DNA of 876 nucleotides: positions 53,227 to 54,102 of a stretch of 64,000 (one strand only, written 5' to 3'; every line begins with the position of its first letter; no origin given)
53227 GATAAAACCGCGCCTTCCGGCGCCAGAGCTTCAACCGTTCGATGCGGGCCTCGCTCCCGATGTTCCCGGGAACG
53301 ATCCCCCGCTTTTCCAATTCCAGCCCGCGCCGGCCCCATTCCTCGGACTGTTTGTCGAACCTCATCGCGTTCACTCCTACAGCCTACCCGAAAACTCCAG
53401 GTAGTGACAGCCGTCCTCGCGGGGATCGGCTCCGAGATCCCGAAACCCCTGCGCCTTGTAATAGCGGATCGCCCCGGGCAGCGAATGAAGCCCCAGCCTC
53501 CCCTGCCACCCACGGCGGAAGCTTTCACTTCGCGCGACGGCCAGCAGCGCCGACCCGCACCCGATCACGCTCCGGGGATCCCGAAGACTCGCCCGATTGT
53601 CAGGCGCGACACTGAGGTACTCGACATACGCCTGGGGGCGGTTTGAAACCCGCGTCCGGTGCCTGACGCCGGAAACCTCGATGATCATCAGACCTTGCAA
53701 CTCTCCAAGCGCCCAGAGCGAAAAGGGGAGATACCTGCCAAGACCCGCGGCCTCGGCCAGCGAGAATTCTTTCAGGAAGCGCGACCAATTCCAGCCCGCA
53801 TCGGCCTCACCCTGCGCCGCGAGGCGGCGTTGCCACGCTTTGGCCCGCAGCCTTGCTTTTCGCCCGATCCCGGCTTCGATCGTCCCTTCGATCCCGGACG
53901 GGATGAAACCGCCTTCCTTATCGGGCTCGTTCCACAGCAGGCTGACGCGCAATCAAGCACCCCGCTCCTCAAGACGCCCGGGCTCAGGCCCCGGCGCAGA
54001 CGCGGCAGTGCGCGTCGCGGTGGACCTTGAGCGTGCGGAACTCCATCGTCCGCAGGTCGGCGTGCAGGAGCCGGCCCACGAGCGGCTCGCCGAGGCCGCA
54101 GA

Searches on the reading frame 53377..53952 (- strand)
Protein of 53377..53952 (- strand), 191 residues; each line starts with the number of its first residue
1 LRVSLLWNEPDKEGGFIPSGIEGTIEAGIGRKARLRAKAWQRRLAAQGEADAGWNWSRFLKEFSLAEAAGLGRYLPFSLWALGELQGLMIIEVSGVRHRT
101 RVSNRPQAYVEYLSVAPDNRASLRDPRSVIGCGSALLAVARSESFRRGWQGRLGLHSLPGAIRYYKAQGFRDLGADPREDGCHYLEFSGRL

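Call 4: search_protein_families(library=pfam, proteins=[window:53377-53952:-], max_evalue=0.01)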
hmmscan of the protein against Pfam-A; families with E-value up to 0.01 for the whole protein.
window:53377-53952:- (191 aa): 1 family
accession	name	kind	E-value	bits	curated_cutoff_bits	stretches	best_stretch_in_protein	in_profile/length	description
PF13673.13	Acetyltransf_10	-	0.0094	16.4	23.6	0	131-185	67-122/128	Acetyltransferase (GNAT) domain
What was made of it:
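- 53377..53952 (-): Cargo gene 1: a 191-aa GNAT-fold acetyltransferase of a rare family. The Pfam hit is sub-threshold (E=0.0094, call 4).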

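Call 7: search_protein_families(library=ncbifam, proteins=[window:53377-53952:-], max_evalue=0.1)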
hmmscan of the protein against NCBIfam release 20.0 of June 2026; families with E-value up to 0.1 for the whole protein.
window:53377-53952:- (191 aa): 0 families

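Call 8: search_protein_families(library=padloc, proteins=[window:53377-53952:-], max_evalue=0.1)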
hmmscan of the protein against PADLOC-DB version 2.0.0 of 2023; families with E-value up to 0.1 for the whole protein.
window:53377-53952:- (191 aa): 0 families

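Call 9: find_encoding_contigs(protein=window:53377-53952:-, flank=10000, max_places=10)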
Protein window:53377-53952:- (191 aa): 3 contigs read that carry it; 2 places shown.
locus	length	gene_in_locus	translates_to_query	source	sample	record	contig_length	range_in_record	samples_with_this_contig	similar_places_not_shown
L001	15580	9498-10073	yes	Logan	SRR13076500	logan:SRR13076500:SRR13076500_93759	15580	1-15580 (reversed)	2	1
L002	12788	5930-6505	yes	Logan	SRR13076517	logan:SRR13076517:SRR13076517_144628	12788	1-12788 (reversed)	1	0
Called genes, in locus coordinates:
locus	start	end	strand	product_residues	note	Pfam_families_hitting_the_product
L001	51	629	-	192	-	PF00857:Isochorismatase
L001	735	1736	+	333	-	-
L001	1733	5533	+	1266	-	PF01011:PQQ (faint), PF13360:PQQ_2, PF13570:Beta-prop_ACSF4 (faint), PF13360:PQQ_2 (weak), PF11721:Malectin (weak)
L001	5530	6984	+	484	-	PF01547:SBP_bac_1 (faint), PF12974:Phosphonate-bd (weak), PF13531:SBP_bac_11, PF12727:PBP_like (faint), PF13531:SBP_bac_11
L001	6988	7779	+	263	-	PF00528:BPD_transp_1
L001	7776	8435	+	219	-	PF00005:ABC_tran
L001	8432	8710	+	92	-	PF02597:ThiS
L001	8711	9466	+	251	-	PF00899:ThiF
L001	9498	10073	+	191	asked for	-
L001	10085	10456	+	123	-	-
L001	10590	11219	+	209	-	-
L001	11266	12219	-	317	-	PF00188:CAP (weak)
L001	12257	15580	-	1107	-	?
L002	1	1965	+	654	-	?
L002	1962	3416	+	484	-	PF01547:SBP_bac_1 (faint), PF12974:Phosphonate-bd (weak), PF13531:SBP_bac_11, PF12727:PBP_like (faint), PF13531:SBP_bac_11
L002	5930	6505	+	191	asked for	-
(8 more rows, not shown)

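Call 10: find_homologous_proteins(query=window:53377-53952:-, max_evalue=0.001)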
Query window:53377-53952:- (191 aa): 16 proteins with E <= 0.001 among 1077 candidates.
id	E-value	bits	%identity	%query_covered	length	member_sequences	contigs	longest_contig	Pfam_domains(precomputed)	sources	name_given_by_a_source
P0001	4.4e-123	427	100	100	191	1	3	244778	-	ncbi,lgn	-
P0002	4.1e-85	303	71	100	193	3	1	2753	-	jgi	jgi:hypothetical protein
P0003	2.9e-79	284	64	100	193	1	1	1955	-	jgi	jgi:hypothetical protein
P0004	5.2e-65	237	56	100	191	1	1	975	-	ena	-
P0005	6.9e-65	237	56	99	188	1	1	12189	-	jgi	jgi:GNAT superfamily N-acetyltransferase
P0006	1.1e-61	226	55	100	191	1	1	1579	-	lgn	-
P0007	1.9e-60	222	54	100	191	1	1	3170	-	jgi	jgi:hypothetical protein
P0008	2.0e-60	222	55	100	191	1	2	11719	-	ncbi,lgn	-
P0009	8.9e-59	217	53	100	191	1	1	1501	-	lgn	-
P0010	4.6e-58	214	53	100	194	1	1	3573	-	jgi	jgi:hypothetical protein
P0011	9.1e-56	207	57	90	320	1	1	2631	-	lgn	-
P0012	7.6e-54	201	52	100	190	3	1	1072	-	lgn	-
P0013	3.0e-41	160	67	58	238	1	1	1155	-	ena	-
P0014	5.4e-29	120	41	98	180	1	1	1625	-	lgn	-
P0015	2.3e-26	111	58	52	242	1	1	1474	-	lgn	-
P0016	4.8e-8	51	34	65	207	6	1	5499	-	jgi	jgi:hypothetical protein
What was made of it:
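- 53377..53952 (-): Only 16 cluster hits in 5.8 billion proteins (call 10).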

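Call 11: find_encoding_contigs(protein=P0005, flank=10000, max_places=4)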
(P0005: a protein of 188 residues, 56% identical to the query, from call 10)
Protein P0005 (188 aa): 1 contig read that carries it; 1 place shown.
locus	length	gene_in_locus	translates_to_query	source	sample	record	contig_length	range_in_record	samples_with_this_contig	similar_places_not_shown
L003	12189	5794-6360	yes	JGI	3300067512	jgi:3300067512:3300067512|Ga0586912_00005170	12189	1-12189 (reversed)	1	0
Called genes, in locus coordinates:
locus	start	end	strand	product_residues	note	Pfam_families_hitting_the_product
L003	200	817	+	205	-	-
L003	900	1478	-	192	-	PF07929:PRiA4_ORF3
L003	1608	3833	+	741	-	PF27228:MTBMA_p00010_2nd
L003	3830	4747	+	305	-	PF02899:Phage_int_SAM_1 (weak), PF13495:Phage_int_SAM_4 (weak), PF00589:Phage_integrase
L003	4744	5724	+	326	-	PF00589:Phage_integrase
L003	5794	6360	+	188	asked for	-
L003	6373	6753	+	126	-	-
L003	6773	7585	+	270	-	-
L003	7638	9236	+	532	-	PF02985:HEAT (faint), PF03130:HEAT_PBS (faint), PF13513:HEAT_EZ (faint), PF13646:HEAT_2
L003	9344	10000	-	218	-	PF01501:Glyco_transf_8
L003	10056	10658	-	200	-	PF13578:Methyltransf_24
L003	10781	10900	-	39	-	-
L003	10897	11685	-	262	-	-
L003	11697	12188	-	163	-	?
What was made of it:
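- In L003 the pair directly follows two tandem Phage_integrase genes (call 11).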

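Call 12: find_encoding_contigs(protein=P0008, flank=10000, max_places=4)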
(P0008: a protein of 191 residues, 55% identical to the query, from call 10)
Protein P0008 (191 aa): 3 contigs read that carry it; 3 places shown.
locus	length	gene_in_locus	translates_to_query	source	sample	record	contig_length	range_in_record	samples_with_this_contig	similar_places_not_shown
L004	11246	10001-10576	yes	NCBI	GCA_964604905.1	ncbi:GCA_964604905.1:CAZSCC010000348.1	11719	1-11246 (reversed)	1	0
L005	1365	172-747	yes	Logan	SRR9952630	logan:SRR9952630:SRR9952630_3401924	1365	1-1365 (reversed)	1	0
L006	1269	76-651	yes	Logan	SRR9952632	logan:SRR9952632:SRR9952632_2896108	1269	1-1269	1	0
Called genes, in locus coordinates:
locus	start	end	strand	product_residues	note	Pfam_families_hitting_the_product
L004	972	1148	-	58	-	-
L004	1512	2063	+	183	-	PF11848:DUF3368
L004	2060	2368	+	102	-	-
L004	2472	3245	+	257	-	PF05170:AsmA, PF05359:DUF748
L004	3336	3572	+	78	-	-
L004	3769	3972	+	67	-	-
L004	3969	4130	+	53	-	-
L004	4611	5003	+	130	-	-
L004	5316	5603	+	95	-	-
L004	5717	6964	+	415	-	PF00589:Phage_integrase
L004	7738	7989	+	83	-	-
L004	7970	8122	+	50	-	-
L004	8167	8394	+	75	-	PF09720:Unstab_antitox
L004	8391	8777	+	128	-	-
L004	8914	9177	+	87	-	PF02604:PhdYeFM_antitox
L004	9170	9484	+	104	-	PF05016:ParE_toxin (weak)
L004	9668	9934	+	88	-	PF00589:Phage_integrase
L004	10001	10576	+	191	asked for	-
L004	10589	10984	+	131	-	-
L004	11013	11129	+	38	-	-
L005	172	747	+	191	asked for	-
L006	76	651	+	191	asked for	-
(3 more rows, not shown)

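Call 13: find_encoding_contigs(protein=P0002, flank=10000, max_places=4)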
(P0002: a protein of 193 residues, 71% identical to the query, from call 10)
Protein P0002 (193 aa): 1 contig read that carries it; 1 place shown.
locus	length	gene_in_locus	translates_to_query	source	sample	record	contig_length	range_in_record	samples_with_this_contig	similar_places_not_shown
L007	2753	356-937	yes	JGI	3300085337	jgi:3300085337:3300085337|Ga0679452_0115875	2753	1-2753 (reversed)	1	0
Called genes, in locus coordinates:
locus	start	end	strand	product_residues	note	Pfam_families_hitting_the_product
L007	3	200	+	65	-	?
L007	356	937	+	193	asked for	-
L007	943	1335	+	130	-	-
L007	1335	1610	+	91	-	-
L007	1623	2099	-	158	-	PF00072:Response_reg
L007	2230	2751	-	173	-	?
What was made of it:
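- Its closest homologues lie in unrelated contexts on islands (calls 11-13).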

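Call 34: find_related_loci(query=A1, collection=metagenome_contigs, flank=10000)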
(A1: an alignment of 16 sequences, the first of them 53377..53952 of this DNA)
Query A1 (191 aa) in metagenome_contigs; peptide patterns used: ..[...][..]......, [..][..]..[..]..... (x = any residue, [..] = any of these).
247 stretches matched a pattern; 183 encode a relative of the query (tblastn E <= 1e-3); the best 80 are kept; 80 distinct loci.
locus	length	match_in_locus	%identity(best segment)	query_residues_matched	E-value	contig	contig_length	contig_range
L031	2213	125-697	57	1-191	6e-68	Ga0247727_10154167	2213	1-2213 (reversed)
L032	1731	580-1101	36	14-189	4e-31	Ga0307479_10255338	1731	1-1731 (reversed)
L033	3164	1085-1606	36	14-189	5e-31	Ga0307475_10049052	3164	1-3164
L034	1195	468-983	40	14-187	1e-30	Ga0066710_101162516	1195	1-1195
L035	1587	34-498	39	31-188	1e-29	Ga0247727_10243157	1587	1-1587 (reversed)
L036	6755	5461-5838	45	60-187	3e-28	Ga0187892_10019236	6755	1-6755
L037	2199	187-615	38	40-189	3e-26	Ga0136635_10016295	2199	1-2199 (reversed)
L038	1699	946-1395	36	38-191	4e-25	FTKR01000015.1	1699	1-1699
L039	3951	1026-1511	34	21-187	4e-25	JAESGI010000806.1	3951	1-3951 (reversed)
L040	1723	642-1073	38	40-189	6e-25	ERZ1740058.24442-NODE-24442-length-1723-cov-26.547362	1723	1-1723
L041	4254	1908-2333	36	40-187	3e-24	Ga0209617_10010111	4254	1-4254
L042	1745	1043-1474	37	40-189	3e-24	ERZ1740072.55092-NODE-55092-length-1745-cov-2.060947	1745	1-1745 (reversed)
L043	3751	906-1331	36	40-187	3e-24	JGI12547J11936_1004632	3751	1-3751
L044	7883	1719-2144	36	40-187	4e-24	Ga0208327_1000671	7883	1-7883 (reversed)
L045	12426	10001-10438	37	37-187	5e-24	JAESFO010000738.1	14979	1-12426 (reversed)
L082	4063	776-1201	35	40-187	5e-19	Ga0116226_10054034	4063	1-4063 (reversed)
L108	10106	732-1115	34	40-173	4e-15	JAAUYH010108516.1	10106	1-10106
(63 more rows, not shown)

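Call 39: predict_structure(alignment_id=A1)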
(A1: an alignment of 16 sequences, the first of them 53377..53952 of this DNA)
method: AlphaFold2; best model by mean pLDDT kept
length: 191 residues; sequences in the alignment: 16
mean_pLDDT: 91.1   pTM: 0.89
mean pLDDT of the five models: 91.1, 88.0, 87.9, 87.8, 83.7
residues with pLDDT >= 90: 146; 70-90: 36; 50-70: 7; < 50: 2
segments of 3 or more residues with pLDDT < 50: none
pLDDT, mean of each block of 10 residues (from residue 1): 96 91 98 96 92 94 92 95 98 75 79 95 92 97 94 91 93 86 84 40
secondary structure, 60 per line:
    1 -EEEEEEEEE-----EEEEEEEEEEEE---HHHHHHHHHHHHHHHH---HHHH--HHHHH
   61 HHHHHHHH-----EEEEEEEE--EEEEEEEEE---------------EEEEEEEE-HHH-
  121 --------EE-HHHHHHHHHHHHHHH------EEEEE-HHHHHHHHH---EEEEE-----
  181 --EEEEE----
elements in order: E2-10 E16-27 H31-46 H50-53 H56-68 E74-81 E84-92 E108-115 H132-146 E153-157 H159-167 E171-175 E183-187
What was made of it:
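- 53377..53952 (-): AlphaFold2 pLDDT 91.1, pTM 0.89 (call 39).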

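Call 43: fold_search(model_id=the predicted structure, library=pdb)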
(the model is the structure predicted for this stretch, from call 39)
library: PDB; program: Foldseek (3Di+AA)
matches with E <= 10: 864; with E <= 0.001: 291
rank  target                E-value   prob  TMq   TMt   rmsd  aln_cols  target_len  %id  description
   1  8osp_A                1.1e-06  1.00  0.60  0.65   4.8       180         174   16  GCN5-related N-Acetyltransferase from Lactobacillus curiae (released 2023-07-05)
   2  1tiq_B                2.4e-06  1.00  0.54  0.60   5.2       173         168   17  Crystal Structure of an Acetyltransferase (PaiA) in complex with CoA and DTT from Bacillus subtilis, Northeast Structu (released 2004-07-13)
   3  6hd5_v                3.2e-06  1.00  0.55  0.63   5.1       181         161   14  Cryo-EM structure of the ribosome-NatA complex (released 2018-12-19)
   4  5isv_A                3.2e-06  1.00  0.50  0.60   5.2       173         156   21  Crystal structure of the ribosomal-protein-S18-alanine N-acetyltransferase from Escherichia coli (released 2016-04-13)
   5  1tiq_A                5.2e-06  1.00  0.58  0.63   4.9       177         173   15  Crystal Structure of an Acetyltransferase (PaiA) in complex with CoA and DTT from Bacillus subtilis, Northeast Structu (released 2004-07-13)
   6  3efa                  5.2e-06  1.00  0.51  0.64   4.6       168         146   16  Crystal structure of putative N-acetyltransferase from Lactobacillus plantarum (released 2008-09-23)
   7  4ua3_B                6.7e-06  1.00  0.55  0.54   5.6       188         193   14  Crystal structure of selenomethionine labeled SpNatD (released 2015-01-28)
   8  5isv_B                7.1e-06  1.00  0.48  0.57   5.6       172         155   22  Crystal structure of the ribosomal-protein-S18-alanine N-acetyltransferase from Escherichia coli (released 2016-04-13)
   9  5jph_B                9.0e-06  1.00  0.45  0.57   5.4       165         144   14  Structure of a GNAT acetyltransferase SACOL1063 from Staphylococcus aureus in complex with CoA (released 2016-06-29)
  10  4e2a_A                9.0e-06  1.00  0.47  0.52   7.1       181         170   12  Crystal Structure of the Putative acetyltransferase from Streptococcus mutans (released 2013-03-13)
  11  3f0a                  1.0e-05  1.00  0.53  0.62   5.0       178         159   15  Structure of a putative n-acetyltransferase (ta0374) in complex with acetyl-coa from thermoplasma acidophilum (released 2008-11-11)
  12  4ua3_A                1.2e-05  1.00  0.55  0.56   5.6       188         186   14  Crystal structure of selenomethionine labeled SpNatD (released 2015-01-28)
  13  4e2a_B                1.6e-05  1.00  0.47  0.52   7.1       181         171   12  Crystal Structure of the Putative acetyltransferase from Streptococcus mutans (released 2013-03-13)
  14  2r7h_A                1.7e-05  1.00  0.56  0.66   4.6       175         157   12  CRYSTAL STRUCTURE OF A putative acetyltransferase of the GNAT family (DDE_3044) FROM DESULFOVIBRIO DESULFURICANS SUBSP (released 2007-09-25)
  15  2r7h_B                1.7e-05  1.00  0.52  0.60   4.9       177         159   18  CRYSTAL STRUCTURE OF A putative acetyltransferase of the GNAT family (DDE_3044) FROM DESULFOVIBRIO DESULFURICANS SUBSP (released 2007-09-25)
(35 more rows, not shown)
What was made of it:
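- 53377..53952 (-): Foldseek probability 1.0 to many GNATs, TM-scores between 0.43 and 0.68 (call 43).
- On GNAT acetyltransferase superfamily: pLDDT 91.1 (call 39); Foldseek probability 1.0 to many GNAT structures (call 43).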

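Call 46: search_protein_families(library=pfam, proteins=[L032:108-446:+, L032:1116-1517:+, L007:943-1332:+, L003:6773-7582:+, L003:1608-3830:+, L004:10589-10981:+, L032:490-1101:+, P0016], max_evalue=0.05)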
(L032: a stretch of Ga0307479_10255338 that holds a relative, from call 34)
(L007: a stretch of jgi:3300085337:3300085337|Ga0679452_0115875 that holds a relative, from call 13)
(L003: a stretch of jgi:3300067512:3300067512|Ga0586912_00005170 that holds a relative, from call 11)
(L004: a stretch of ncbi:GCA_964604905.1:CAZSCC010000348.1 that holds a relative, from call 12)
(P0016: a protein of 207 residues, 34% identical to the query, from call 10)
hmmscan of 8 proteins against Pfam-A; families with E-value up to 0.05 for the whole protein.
L032:108-446:+ (113 aa): 0 families

L032:1116-1517:+ (134 aa): 0 families

L007:943-1332:+ (130 aa): 0 families

L003:6773-7582:+ (270 aa): 0 families

L003:1608-3830:+ (741 aa): 1 family
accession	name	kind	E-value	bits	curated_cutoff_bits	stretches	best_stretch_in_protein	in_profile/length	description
PF08275.17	DNAG_N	-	0.044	14.3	26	0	17-99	3-95/128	DNA primase catalytic core, N-terminal domain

L004:10589-10981:+ (131 aa): 1 family
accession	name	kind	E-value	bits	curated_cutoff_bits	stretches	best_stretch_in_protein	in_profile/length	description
PF20446.3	ABC_N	-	0.035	14.4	26.5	0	67-112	117-160/162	ATPase of the ABC class N-terminal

L032:490-1101:+ (204 aa): 2 families
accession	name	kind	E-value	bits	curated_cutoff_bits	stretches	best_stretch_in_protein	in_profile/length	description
PF13673.13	Acetyltransf_10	-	1.6e-05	25.3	23.6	1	143-202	64-124/128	Acetyltransferase (GNAT) domain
PF13508.13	Acetyltransf_7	-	0.035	14.9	27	0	122-186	29-83/84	Acetyltransferase (GNAT) domain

P0016 (207 aa): 0 families
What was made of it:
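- On GNAT acetyltransferase superfamily: The relative in L032 passes at 25.3 bits (call 46).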

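Call 61: search_dna_similar(query=window:53377-53952:-, collection=plasmids, mode=protein, max_evalue=0.0001, max_rows=25)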
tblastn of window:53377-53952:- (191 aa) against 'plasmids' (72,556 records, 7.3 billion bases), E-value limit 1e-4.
Records with a match: 52; places in all: 58; records where one place covers at least 80% of the query: 18.
Best place of each record, by identity: <60% 52.
By first word of the organism name: Nostoc 15; Calothrix 7; Leptolyngbya 6; Trichormus 2; Methylocystis 2; Tolypothrix 2; Novosphingobium 2; Aphanizomenonaceae 1; Shinella 1; Rhizobium 1; and 13 more.
By predicted mobility (MOB-suite, as given by PLSDB): non-mobilizable 24; conjugative 20; mobilizable 8.
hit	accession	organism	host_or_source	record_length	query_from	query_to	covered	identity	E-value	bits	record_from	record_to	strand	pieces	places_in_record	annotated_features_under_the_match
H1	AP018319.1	Nostoc sp. HK-01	-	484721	15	191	93%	34.8%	1e-19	92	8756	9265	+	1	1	hypothetical protein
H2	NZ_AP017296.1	Nostoc sp. NIES-3756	-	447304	21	191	90%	34.7%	4e-16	82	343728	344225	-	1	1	hypothetical protein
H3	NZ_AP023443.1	Nostoc sp. MS1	-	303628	24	187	86%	36.1%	2e-19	92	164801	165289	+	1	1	GNAT family N-acetyltransferase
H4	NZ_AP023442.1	Nostoc sp. MS1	-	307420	24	187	86%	34.9%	1e-18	89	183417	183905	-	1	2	GNAT family N-acetyltransferase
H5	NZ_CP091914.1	Nostoc sp. UHCC 0870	cell culture,Brackish water, ...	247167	24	187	86%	34.3%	1e-18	90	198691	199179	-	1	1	GNAT family N-acetyltransferase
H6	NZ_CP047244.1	Trichormus variabilis 0441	cell culture,thermal spring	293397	21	190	89%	32.7%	1e-18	90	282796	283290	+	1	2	GNAT family N-acetyltransferase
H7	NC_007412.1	Trichormus variabilis ATCC 29413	-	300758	21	190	89%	32.7%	1e-18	90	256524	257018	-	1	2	GNAT family N-acetyltransferase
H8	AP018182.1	Nostoc carneum NIES-2107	-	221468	21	190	89%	32.7%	2e-18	89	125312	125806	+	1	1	hypothetical protein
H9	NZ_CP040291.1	Nostoc sp. C057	Phaeoceros,pure culture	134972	21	187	87%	33.3%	1e-19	92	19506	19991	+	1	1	GNAT family N-acetyltransferase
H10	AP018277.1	Calothrix sp. NIES-4101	-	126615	21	186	87%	33.5%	6e-15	79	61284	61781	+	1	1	hypothetical protein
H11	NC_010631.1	Nostoc punctiforme PCC 73102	-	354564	37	187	79%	36.8%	1e-20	96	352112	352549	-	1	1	hypothetical protein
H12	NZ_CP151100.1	Nostoc sp. UHCC 0302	isolated culture,lake sediment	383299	40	190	79%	36.8%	5e-20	94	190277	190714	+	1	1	GNAT family N-acetyltransferase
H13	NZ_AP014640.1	Leptolyngbya boryana IAM M-101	-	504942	38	191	81%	35.7%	4e-16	82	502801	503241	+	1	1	hypothetical protein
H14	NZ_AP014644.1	Leptolyngbya boryana dg5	-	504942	38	191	81%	35.7%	4e-16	82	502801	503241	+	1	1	hypothetical protein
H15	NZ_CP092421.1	Leptolyngbya boryana IU 594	-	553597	38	191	81%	35.7%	4e-16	82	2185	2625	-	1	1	hypothetical protein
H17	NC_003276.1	Nostoc sp. PCC 7120 = FACHB-418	-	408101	39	187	78%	36.7%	1e-17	87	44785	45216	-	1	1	hypothetical protein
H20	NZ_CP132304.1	Shinella sumterensis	Homo sapiens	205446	42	188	77%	34.8%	6e-12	71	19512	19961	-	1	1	GNAT family N-acetyltransferase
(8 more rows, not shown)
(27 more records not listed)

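Call 62: search_dna_similar(query=window:53377-53952:-, collection=phages, mode=protein, max_evalue=0.0001, max_rows=15)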
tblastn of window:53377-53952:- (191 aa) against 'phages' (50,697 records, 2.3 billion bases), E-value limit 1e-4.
No match.
